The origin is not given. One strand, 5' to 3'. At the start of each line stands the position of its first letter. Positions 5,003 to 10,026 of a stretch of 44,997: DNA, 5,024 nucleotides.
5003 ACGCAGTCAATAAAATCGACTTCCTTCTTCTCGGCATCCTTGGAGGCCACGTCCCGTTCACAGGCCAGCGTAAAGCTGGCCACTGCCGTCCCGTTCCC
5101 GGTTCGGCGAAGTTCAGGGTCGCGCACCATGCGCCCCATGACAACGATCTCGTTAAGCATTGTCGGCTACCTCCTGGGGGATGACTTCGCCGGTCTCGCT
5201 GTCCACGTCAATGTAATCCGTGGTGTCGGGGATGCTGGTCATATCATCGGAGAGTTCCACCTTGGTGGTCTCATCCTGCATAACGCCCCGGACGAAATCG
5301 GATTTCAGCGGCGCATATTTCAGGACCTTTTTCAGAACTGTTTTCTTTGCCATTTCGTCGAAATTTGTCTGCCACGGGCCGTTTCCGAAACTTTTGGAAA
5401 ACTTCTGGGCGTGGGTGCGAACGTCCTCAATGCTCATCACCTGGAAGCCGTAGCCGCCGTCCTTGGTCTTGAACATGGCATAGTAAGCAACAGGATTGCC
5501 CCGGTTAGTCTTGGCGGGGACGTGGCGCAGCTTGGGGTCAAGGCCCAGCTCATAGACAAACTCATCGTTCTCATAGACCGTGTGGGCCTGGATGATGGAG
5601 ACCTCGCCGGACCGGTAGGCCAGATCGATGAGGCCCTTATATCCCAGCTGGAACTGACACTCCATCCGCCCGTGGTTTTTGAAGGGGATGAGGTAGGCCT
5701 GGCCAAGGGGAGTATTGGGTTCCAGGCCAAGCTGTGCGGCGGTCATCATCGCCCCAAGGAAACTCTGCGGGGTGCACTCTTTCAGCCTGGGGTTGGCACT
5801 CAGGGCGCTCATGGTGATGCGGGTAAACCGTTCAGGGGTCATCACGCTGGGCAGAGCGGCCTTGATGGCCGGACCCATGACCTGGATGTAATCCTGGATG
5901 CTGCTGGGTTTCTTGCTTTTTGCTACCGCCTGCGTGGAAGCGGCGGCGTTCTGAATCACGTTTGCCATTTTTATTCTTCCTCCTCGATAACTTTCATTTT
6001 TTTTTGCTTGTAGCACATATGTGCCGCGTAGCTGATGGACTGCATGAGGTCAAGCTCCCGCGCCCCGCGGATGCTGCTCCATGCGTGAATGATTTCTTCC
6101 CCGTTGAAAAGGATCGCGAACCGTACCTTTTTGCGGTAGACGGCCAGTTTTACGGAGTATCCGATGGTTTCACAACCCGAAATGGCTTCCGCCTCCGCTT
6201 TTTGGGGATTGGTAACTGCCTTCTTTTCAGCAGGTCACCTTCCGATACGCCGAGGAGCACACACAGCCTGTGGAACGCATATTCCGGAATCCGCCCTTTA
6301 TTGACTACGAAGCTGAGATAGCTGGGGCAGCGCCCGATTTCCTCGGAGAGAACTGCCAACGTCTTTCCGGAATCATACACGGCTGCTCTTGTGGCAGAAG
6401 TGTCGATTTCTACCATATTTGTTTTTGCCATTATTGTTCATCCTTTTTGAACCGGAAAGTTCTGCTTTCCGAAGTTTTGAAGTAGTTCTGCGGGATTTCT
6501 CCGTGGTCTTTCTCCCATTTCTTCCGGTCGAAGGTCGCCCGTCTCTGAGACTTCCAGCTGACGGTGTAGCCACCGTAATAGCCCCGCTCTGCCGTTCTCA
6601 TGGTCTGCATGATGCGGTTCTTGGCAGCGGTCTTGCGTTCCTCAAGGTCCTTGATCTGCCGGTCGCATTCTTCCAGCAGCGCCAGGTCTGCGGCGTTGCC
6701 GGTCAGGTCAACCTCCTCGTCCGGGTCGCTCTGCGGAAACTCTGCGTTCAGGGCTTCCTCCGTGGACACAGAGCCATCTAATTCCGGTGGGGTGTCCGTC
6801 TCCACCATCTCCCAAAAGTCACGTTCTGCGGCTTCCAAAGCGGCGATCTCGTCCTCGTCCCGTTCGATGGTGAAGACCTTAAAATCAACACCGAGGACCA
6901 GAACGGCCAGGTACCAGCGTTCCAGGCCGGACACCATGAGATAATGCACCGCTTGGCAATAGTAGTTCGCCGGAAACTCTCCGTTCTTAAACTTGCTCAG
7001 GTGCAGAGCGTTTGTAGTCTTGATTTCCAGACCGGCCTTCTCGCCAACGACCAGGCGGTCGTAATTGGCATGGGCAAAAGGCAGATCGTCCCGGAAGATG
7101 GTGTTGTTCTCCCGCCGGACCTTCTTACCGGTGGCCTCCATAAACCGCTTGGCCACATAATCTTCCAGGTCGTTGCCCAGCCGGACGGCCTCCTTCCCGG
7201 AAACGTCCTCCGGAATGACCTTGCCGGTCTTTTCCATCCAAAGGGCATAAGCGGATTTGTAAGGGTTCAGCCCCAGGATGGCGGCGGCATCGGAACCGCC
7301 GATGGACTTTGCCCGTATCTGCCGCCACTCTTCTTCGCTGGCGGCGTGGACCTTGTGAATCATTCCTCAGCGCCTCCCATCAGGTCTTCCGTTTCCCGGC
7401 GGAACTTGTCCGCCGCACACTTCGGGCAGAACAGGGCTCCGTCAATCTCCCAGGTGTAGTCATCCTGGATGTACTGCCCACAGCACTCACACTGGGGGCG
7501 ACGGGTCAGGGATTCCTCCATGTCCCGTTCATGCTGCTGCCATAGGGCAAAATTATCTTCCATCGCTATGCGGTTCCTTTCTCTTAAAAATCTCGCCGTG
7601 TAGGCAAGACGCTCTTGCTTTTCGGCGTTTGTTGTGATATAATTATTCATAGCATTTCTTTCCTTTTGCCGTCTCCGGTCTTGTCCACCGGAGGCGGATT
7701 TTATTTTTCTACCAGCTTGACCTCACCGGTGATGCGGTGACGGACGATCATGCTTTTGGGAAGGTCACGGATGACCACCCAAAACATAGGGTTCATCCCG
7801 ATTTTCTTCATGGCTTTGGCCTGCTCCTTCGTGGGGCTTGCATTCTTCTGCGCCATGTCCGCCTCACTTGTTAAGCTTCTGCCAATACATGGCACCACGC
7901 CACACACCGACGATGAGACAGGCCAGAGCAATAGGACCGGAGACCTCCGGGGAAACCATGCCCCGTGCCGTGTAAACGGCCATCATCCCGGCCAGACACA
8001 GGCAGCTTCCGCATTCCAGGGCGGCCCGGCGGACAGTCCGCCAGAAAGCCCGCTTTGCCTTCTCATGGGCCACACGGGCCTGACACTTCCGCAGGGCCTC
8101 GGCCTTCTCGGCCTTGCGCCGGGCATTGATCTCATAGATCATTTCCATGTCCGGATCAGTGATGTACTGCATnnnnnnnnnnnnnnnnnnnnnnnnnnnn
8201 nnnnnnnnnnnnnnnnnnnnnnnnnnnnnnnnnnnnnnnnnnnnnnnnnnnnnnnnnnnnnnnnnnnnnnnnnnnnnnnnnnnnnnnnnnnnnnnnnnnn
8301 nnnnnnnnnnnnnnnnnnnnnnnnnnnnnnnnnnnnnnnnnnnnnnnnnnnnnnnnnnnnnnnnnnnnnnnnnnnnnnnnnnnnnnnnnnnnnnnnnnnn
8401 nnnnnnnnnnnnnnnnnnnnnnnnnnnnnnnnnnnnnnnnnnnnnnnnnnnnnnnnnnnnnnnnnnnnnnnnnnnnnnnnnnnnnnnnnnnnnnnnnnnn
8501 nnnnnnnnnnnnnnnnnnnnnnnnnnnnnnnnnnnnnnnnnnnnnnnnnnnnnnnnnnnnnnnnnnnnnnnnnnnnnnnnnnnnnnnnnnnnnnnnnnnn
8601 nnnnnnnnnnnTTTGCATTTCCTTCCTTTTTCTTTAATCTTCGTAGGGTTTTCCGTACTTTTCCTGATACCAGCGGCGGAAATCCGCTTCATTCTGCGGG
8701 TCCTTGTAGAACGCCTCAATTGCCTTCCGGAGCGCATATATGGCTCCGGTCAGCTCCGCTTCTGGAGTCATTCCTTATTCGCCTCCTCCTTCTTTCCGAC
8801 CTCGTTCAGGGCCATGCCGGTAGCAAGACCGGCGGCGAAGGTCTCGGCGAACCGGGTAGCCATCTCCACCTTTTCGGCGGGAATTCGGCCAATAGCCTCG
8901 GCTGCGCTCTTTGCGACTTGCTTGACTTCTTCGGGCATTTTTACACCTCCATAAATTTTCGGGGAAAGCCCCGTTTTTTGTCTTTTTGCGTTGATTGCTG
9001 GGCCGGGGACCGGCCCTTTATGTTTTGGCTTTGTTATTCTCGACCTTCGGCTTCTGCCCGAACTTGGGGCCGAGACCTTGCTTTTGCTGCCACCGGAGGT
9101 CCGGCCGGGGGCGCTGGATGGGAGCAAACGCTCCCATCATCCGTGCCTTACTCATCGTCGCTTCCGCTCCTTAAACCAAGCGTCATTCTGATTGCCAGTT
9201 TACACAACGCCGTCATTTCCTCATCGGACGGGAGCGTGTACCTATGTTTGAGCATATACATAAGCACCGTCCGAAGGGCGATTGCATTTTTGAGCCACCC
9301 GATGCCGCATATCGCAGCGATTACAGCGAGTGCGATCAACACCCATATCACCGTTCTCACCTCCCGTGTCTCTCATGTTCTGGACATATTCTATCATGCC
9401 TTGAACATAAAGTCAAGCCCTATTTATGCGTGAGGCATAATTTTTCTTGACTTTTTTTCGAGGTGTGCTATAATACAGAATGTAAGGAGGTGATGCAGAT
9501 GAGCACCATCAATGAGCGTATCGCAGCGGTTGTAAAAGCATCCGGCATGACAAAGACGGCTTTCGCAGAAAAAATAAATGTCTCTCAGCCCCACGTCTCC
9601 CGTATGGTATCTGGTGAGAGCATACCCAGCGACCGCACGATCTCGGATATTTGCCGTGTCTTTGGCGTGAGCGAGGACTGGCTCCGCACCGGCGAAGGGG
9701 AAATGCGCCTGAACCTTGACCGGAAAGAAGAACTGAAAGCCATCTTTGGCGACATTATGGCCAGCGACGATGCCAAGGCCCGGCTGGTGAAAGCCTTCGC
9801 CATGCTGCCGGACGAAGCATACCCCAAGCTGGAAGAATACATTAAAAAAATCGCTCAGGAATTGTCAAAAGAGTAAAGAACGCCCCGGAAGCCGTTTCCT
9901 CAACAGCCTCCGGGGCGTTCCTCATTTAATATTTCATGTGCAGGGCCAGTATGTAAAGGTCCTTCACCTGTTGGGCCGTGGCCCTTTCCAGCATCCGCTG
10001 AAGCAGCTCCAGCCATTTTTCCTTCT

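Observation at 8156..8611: Receiver-less Spo0A effector domain encoded in the early operon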

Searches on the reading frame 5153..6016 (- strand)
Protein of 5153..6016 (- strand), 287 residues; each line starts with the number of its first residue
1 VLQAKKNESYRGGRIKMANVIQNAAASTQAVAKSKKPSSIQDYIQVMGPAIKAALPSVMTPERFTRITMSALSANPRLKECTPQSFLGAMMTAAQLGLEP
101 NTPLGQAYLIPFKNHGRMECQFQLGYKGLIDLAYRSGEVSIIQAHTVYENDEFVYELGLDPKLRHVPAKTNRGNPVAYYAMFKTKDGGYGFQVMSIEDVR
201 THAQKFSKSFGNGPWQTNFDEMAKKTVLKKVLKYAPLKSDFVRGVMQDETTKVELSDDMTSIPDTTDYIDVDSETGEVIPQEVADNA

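Call 10: search_protein_families(library=pfam, proteins=[window:5153-6016:-], max_evalue=0.01)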
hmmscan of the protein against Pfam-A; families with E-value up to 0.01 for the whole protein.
window:5153-6016:- (287 aa): 1 family
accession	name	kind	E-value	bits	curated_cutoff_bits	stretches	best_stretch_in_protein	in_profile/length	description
PF03837.19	RecT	-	9.2e-57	192.2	24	1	62-250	1-187/198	RecT family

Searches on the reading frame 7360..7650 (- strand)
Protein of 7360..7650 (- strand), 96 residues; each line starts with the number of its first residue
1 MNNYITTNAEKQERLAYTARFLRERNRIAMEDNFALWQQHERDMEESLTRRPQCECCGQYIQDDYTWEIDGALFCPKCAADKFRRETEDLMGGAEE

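Call 10: search_protein_families(library=pfam, proteins=[window:7360-7650:-], max_evalue=0.01)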
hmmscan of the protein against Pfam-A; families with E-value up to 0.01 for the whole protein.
window:7360-7650:- (96 aa): 1 family
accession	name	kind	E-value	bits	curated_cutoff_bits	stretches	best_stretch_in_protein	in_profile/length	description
PF01258.23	zf-dskA_traR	-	0.0022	18.4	24.9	1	54-81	6-33/36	Prokaryotic dksA/traR C4-type zinc finger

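Call 86: search_protein_families(library=phrogs, proteins=[window:7360-7650:-], max_evalue=0.01)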
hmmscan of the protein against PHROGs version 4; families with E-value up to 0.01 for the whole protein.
window:7360-7650:- (96 aa): 0 families

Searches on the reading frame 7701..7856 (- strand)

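Call 86: search_protein_families(library=phrogs, proteins=[window:7701-7856:-], max_evalue=0.01)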
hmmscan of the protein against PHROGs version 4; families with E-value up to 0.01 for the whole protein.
window:7701-7856:- (51 aa): 1 family
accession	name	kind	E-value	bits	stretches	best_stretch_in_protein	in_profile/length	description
phrog_4292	-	unknown function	2.3e-07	31.7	1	8-51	7-50/51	-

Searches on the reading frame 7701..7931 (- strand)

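Call 10: search_protein_families(library=pfam, proteins=[window:7701-7931:-], max_evalue=0.01)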
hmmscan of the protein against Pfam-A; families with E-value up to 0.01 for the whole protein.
window:7701-7931:- (76 aa): 1 family
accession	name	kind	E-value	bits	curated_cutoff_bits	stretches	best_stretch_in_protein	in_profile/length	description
PF21847.1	DUF6906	-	1.3e-09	38.1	23.6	1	33-76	7-50/50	Domain of unknown function (DUF6906)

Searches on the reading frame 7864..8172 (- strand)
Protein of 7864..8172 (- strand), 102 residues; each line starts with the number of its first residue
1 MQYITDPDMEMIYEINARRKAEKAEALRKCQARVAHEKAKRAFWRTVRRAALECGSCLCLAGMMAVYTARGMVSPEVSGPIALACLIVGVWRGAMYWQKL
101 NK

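Call 10: search_protein_families(library=pfam, proteins=[window:7864-8172:-], max_evalue=0.01)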
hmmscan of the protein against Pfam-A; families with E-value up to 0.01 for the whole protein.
window:7864-8172:- (102 aa): 0 families

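Call 86: search_protein_families(library=phrogs, proteins=[window:7864-8172:-], max_evalue=0.01)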
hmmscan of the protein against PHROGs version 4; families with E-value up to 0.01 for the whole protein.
window:7864-8172:- (102 aa): 0 families

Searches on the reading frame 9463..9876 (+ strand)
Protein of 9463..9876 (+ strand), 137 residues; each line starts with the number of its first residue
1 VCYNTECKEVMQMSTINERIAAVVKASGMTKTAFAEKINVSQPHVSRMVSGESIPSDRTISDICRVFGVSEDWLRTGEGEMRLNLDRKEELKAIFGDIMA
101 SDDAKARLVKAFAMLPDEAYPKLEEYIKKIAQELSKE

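Call 10: search_protein_families(library=pfam, proteins=[window:9463-9876:+], max_evalue=0.01)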
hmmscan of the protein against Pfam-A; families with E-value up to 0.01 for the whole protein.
window:9463-9876:+ (137 aa): 9 families
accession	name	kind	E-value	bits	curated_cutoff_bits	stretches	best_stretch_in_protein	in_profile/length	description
PF01381.28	HTH_3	-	6.1e-14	52.2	23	1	21-74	2-55/55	Helix-turn-helix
PF13560.12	HTH_31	-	1.1e-08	35.7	27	1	25-72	11-59/64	Helix-turn-helix domain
PF13443.12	HTH_26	-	1e-06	29.3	22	1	22-70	4-53/63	Cro/C1-type HTH DNA-binding domain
PF13384.12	HTH_23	-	0.00027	21.1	24.6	0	18-49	6-38/50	Homeodomain-like domain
PF24852.1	DUF7726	-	0.0038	17.8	26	1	15-47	9-41/73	Domain of unknown function (DUF7726)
PF13744.12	HTH_37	-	0.0047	17.1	27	0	14-50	17-53/80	Helix-turn-helix domain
PF12844.13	HTH_19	-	0.0063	16.8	30.2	0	18-80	2-64/64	Helix-turn-helix domain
PF07022.19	Phage_CI_repr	-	0.0064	17.2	22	1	20-82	3-65/65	Bacteriophage CI repressor helix-turn-helix domain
PF13518.12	HTH_28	-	0.0078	16.7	25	0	57-72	12-27/52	Helix-turn-helix domain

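Call 86: search_protein_families(library=phrogs, proteins=[window:9499-9876:+], max_evalue=0.01)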
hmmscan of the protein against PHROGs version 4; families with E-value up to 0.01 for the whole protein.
window:9499-9876:+ (125 aa): 33 families (the best 25 are shown)
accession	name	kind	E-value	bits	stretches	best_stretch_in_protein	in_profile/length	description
phrog_8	-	transcription regulation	1.2e-18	68.7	1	3-118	161-256/346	transcriptional regulator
phrog_4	-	transcription regulation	3.2e-15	57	1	1-72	134-201/400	transcriptional repressor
phrog_2328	-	transcription regulation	5.3e-11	43.4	1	2-70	14-82/128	transcriptional repressor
phrog_2967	-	transcription regulation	2.7e-10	41.2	1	3-74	10-78/225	transcriptional regulator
phrog_3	-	transcription regulation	7.9e-10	40.1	1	2-87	87-168/430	transcriptional repressor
phrog_2439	-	transcription regulation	1.1e-09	38.6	1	4-66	8-70/367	transcriptional regulator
phrog_1373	-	transcription regulation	1.7e-09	38.8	1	4-58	64-118/166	transcriptional regulator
phrog_3642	-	DNA, RNA and nucleotide metabolism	8.8e-07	29.8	1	15-57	20-62/79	HTH DNA binding protein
phrog_3037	-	transcription regulation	3.9e-06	27.8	1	3-103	26-111/189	transcriptional repressor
phrog_4268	-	transcription regulation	4.8e-06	27.7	1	3-57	35-87/96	transcriptional repressor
phrog_638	-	transcription regulation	6.4e-06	27.1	1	1-58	1-59/145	transcriptional regulator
phrog_7241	-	transcription regulation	1.2e-05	26.3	1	7-62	65-120/122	transcriptional regulator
phrog_4779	-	transcription regulation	1.3e-05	26.6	1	5-42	4-41/98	transcriptional regulator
phrog_34939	-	unknown function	2e-05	25.4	1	2-63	8-70/280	-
phrog_6831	-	transcription regulation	4.7e-05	24.3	1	8-40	11-42/68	transcriptional regulator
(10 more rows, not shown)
